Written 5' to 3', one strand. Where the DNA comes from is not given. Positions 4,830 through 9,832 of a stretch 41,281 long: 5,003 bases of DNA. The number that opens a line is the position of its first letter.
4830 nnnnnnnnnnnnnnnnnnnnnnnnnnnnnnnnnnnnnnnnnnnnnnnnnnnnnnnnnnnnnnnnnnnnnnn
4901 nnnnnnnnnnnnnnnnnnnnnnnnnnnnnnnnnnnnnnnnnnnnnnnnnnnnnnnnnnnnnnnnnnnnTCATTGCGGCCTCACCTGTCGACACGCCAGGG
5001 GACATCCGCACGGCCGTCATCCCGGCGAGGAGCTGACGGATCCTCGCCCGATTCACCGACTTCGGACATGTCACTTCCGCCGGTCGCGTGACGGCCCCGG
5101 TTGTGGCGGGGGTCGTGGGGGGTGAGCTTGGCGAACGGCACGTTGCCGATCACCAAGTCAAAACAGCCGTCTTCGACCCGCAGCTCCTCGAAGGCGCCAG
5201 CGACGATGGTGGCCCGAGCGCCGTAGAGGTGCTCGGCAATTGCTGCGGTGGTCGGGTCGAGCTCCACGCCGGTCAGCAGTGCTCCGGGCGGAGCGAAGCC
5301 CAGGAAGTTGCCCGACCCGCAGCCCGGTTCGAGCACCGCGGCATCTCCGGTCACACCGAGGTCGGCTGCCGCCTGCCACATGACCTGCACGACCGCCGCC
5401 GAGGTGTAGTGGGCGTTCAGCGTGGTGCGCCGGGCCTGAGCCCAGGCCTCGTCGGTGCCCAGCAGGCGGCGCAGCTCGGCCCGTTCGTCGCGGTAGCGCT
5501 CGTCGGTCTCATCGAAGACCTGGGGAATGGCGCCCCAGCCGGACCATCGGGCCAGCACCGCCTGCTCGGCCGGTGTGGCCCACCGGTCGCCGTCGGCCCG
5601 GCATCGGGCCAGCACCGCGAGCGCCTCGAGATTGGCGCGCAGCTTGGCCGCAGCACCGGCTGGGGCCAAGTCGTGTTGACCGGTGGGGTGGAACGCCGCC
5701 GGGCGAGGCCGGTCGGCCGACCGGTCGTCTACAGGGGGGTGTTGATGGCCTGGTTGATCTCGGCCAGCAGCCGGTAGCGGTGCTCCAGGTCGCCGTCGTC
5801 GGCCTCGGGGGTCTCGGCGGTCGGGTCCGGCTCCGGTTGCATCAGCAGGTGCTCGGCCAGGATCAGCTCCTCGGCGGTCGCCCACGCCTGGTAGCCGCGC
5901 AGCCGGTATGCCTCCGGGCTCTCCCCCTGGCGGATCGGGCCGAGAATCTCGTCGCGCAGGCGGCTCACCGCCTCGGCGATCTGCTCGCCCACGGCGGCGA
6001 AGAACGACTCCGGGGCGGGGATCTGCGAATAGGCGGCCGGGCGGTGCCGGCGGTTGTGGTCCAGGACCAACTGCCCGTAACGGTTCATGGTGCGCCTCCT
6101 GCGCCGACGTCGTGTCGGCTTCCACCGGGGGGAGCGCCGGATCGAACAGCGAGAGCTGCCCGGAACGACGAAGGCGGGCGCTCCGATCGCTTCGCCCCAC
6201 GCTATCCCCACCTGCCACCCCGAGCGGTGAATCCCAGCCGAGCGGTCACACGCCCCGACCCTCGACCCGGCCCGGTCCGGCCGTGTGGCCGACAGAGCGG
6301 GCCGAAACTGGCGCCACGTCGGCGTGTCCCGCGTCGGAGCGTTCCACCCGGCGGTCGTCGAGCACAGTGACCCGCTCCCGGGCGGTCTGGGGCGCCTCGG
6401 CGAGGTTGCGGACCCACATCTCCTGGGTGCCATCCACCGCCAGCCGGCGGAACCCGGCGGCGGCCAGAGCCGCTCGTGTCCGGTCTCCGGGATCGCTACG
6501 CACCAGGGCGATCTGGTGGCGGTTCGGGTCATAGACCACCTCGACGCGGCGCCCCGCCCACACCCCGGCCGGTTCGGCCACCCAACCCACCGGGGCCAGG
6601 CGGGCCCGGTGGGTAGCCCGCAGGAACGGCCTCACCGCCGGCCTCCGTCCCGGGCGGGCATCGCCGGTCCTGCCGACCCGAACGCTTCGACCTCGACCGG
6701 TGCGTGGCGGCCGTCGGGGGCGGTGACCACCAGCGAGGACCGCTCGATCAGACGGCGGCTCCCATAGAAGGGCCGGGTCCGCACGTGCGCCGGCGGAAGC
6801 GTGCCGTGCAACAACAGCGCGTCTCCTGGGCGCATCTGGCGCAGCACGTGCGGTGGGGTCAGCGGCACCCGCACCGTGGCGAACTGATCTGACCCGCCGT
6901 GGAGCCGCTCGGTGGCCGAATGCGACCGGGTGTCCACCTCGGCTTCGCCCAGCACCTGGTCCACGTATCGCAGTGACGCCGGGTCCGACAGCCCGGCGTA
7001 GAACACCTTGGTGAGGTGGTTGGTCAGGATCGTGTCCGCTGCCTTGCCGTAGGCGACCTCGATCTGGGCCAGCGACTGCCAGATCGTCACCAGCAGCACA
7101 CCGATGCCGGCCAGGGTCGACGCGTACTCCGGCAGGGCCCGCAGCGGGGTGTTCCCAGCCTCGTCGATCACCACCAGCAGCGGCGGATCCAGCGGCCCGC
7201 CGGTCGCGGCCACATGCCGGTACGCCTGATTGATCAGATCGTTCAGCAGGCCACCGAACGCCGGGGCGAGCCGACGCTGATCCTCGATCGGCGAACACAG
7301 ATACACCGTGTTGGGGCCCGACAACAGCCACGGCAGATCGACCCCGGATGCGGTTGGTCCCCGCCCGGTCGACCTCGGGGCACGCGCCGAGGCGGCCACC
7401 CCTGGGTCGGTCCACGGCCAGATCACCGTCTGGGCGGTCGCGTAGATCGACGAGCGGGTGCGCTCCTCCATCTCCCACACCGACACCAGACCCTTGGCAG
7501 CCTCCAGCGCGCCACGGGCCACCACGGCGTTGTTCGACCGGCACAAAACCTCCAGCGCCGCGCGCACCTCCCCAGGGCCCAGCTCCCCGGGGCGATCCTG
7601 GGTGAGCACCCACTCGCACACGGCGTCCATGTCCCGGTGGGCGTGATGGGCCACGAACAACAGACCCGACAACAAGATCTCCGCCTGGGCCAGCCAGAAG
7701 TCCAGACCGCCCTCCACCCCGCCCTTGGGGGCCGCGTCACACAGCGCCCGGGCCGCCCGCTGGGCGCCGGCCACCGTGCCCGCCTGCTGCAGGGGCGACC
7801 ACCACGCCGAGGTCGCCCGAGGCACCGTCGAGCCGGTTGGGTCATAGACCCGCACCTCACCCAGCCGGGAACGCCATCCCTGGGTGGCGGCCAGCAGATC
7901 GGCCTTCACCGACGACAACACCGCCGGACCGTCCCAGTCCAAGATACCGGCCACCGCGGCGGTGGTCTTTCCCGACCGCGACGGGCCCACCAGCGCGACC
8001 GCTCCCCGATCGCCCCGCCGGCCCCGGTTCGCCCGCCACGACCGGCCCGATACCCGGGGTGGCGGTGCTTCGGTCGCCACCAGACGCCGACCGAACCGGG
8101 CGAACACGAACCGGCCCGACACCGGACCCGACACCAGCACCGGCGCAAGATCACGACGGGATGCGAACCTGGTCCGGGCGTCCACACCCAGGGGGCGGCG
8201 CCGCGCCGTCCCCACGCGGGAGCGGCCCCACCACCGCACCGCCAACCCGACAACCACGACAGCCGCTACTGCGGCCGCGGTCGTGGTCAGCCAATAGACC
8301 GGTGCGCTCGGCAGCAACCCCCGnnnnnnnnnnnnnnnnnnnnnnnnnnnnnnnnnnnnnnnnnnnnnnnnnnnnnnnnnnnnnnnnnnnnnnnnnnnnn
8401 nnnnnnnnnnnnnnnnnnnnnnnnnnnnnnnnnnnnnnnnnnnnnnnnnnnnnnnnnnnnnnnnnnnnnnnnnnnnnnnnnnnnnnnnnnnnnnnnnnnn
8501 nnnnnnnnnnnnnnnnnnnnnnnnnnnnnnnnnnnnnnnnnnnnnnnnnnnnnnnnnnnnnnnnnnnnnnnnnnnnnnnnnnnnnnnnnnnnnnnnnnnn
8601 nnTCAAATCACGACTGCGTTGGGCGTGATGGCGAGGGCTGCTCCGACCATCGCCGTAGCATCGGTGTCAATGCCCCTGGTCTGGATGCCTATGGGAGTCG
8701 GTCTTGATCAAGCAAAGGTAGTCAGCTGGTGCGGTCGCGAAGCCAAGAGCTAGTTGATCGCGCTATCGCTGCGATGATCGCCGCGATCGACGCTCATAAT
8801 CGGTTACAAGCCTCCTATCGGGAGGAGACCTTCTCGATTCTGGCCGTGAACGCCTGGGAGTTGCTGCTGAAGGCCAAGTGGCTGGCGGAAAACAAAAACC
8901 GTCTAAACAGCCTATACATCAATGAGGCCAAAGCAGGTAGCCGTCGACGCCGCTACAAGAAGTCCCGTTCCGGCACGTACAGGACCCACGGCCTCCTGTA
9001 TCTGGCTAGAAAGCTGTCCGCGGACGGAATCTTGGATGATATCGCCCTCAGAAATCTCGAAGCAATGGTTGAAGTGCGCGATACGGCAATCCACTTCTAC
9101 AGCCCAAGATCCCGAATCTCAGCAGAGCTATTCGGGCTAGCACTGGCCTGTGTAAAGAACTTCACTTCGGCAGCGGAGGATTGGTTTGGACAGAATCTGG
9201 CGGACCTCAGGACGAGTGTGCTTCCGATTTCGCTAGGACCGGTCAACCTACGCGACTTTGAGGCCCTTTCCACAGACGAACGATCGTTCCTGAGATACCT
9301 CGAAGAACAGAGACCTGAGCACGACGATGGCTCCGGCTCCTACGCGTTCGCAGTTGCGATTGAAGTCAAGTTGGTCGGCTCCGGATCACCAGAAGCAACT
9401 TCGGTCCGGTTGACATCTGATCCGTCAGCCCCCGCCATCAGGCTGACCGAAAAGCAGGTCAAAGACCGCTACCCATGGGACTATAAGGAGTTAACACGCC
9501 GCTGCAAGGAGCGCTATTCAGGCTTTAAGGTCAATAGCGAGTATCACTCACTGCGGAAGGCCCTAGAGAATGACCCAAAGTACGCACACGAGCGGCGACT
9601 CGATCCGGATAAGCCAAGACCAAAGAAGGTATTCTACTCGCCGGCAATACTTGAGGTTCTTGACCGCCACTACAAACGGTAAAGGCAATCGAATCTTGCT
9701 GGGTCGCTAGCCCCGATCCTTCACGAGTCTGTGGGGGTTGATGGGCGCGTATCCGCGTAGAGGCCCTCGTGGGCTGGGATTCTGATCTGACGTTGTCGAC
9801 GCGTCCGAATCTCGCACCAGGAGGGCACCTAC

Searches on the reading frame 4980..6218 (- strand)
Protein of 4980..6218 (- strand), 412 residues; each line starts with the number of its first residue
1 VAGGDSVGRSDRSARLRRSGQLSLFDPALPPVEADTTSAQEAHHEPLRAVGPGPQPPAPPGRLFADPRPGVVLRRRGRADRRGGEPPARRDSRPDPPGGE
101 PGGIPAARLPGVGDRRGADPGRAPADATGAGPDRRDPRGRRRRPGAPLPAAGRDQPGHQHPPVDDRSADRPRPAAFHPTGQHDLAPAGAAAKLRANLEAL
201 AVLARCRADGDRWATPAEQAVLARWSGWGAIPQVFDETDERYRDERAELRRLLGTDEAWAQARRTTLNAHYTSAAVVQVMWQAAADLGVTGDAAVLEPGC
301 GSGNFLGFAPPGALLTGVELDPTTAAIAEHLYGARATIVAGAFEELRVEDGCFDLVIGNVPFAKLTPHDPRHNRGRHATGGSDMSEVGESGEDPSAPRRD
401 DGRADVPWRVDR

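Call 8: search_protein_families(library=pfam, proteins=[window:4980-6218:-], max_evalue=0.01)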
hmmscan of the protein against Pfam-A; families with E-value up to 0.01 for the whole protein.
window:4980-6218:- (412 aa): 2 families
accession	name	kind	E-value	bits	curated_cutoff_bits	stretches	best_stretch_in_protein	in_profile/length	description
PF13649.12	Methyltransf_25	-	8e-07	30.1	27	1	295-369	1-81/97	Methyltransferase domain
PF08241.18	Methyltransf_11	-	1.9e-06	28.8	21.2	1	296-357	1-65/95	Methyltransferase domain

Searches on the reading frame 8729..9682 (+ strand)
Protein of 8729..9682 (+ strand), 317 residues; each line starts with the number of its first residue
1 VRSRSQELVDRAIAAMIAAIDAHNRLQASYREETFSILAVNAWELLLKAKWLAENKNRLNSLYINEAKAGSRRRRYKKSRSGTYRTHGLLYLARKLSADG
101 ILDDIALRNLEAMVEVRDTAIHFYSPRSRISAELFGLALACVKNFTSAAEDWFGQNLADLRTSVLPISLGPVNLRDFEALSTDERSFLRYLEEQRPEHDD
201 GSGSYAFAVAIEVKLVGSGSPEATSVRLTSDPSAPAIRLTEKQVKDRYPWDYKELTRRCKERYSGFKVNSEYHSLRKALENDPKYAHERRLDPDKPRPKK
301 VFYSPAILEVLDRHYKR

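Call 8: search_protein_families(library=pfam, proteins=[window:8729-9682:+], max_evalue=0.01)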
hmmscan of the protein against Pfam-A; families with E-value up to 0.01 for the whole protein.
window:8729-9682:+ (317 aa): 1 family
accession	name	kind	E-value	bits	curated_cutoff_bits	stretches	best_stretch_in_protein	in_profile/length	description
PF12358.13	DUF3644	-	4.5e-37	127.9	27.6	1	7-170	1-151/183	Domain of unknown function (DUF3644)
